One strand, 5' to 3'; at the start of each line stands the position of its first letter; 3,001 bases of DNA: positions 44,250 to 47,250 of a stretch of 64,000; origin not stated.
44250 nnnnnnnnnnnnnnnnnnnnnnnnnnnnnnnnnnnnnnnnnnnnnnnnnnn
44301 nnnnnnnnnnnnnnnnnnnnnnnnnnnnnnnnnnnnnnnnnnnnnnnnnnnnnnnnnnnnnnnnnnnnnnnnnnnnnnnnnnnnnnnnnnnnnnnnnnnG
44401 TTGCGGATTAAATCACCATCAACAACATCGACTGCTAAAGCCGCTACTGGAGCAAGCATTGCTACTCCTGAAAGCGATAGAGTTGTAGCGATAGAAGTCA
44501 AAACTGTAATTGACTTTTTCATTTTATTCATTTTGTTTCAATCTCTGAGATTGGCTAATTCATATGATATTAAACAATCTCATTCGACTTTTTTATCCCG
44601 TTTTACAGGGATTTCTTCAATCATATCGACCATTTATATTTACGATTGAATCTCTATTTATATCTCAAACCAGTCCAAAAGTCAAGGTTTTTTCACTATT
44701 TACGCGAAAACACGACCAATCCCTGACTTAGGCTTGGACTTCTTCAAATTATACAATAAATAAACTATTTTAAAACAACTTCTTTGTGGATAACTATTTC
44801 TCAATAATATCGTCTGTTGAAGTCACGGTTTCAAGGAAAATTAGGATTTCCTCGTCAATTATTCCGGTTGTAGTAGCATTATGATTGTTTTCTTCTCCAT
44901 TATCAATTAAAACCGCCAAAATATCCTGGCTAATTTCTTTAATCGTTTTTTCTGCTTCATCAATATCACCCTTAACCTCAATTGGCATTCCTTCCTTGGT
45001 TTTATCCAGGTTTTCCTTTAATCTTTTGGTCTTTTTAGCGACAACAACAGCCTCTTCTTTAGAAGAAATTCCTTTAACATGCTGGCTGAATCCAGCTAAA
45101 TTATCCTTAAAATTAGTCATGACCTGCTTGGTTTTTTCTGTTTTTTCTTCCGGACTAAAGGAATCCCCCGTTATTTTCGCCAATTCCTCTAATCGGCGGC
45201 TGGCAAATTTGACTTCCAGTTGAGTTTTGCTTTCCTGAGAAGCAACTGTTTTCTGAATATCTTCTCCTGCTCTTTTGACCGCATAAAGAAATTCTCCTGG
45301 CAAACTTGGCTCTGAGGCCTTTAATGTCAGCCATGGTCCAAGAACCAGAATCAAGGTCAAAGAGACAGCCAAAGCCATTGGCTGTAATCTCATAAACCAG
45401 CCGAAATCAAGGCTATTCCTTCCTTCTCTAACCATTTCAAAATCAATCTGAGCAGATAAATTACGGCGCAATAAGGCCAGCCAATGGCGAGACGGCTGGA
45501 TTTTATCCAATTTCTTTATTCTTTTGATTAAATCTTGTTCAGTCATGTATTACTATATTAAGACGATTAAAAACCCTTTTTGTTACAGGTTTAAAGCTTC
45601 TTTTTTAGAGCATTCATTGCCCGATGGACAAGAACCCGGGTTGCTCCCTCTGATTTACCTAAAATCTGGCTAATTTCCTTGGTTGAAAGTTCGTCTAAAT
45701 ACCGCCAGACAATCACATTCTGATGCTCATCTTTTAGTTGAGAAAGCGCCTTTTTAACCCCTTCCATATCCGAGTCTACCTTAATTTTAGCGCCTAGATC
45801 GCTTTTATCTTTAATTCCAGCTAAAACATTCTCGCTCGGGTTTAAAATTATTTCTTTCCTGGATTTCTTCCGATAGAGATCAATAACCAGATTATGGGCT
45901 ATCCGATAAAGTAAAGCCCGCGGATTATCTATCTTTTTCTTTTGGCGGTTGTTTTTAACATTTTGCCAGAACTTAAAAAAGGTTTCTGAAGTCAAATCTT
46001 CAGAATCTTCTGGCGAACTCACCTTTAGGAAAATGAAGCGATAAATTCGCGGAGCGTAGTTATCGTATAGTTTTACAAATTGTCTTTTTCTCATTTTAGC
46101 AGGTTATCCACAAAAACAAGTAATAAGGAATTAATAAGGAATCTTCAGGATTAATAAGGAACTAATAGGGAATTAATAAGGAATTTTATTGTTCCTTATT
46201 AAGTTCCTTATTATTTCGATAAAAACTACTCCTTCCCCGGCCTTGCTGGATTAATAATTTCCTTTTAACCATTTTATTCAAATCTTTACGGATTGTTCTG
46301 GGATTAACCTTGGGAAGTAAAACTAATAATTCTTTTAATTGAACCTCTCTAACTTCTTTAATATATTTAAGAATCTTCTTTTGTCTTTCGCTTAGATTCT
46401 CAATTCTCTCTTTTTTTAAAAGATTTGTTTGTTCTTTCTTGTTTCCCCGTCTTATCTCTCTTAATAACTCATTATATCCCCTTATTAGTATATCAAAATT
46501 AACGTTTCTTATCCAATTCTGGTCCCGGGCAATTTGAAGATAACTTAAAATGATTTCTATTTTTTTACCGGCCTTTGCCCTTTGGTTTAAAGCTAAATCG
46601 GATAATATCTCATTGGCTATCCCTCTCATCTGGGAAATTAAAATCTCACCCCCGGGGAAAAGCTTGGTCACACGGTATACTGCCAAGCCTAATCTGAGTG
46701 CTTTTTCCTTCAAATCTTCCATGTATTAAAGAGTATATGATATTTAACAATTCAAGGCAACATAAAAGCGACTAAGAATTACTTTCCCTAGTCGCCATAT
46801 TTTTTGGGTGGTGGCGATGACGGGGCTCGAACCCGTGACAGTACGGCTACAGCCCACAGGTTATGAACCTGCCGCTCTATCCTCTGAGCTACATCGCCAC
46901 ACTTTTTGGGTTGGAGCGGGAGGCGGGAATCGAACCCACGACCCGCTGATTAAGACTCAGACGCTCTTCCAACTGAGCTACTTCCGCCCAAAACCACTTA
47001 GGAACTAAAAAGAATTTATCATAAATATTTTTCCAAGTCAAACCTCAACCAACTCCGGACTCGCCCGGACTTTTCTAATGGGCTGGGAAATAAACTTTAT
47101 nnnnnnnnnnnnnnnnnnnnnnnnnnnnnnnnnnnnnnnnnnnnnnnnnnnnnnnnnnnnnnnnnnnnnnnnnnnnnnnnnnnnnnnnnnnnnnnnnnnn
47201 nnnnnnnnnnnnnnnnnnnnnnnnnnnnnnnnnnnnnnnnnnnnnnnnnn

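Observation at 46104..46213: Decamer array (5x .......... direct + 2x inverted) occupying the ECF sigma promoter and encoding the C-terminus of the upstream HTH protein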

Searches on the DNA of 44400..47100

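Call 40: search_rna_families(source=window, start=44400, end=47100, threshold=evalue, max_evalue=1)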
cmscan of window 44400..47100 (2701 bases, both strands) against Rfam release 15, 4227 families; matches with E-value up to 1: 6.
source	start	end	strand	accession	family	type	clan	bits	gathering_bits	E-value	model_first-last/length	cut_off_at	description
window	46812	46898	-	RF00005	tRNA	Gene; tRNA;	CL00001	61.7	29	2.5e-12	1-71/71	no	tRNA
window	46915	46987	-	RF00005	tRNA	Gene; tRNA;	CL00001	57.5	29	3.6e-11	1-71/71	no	tRNA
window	46144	46222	+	RF04255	MIR8001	Gene; miRNA;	-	28.9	90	0.0092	1-67/67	no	MIR8001 microRNA precursor family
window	46914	46987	+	RF04354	Plastid-ycf2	Cis-reg;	-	25.8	65.7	0.021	1-75/75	no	Plastid-ycf2 5UTR RNA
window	46871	46946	-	RF02553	YrlA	Gene; sRNA;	-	23.8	69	0.05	24-84/114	no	Y RNA-like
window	46153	46216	+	RF04343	Plastid-psbA-2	Cis-reg;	CL00153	21.6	55.8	0.72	1-60/60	no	Plastid-psbA-2 3UTR RNA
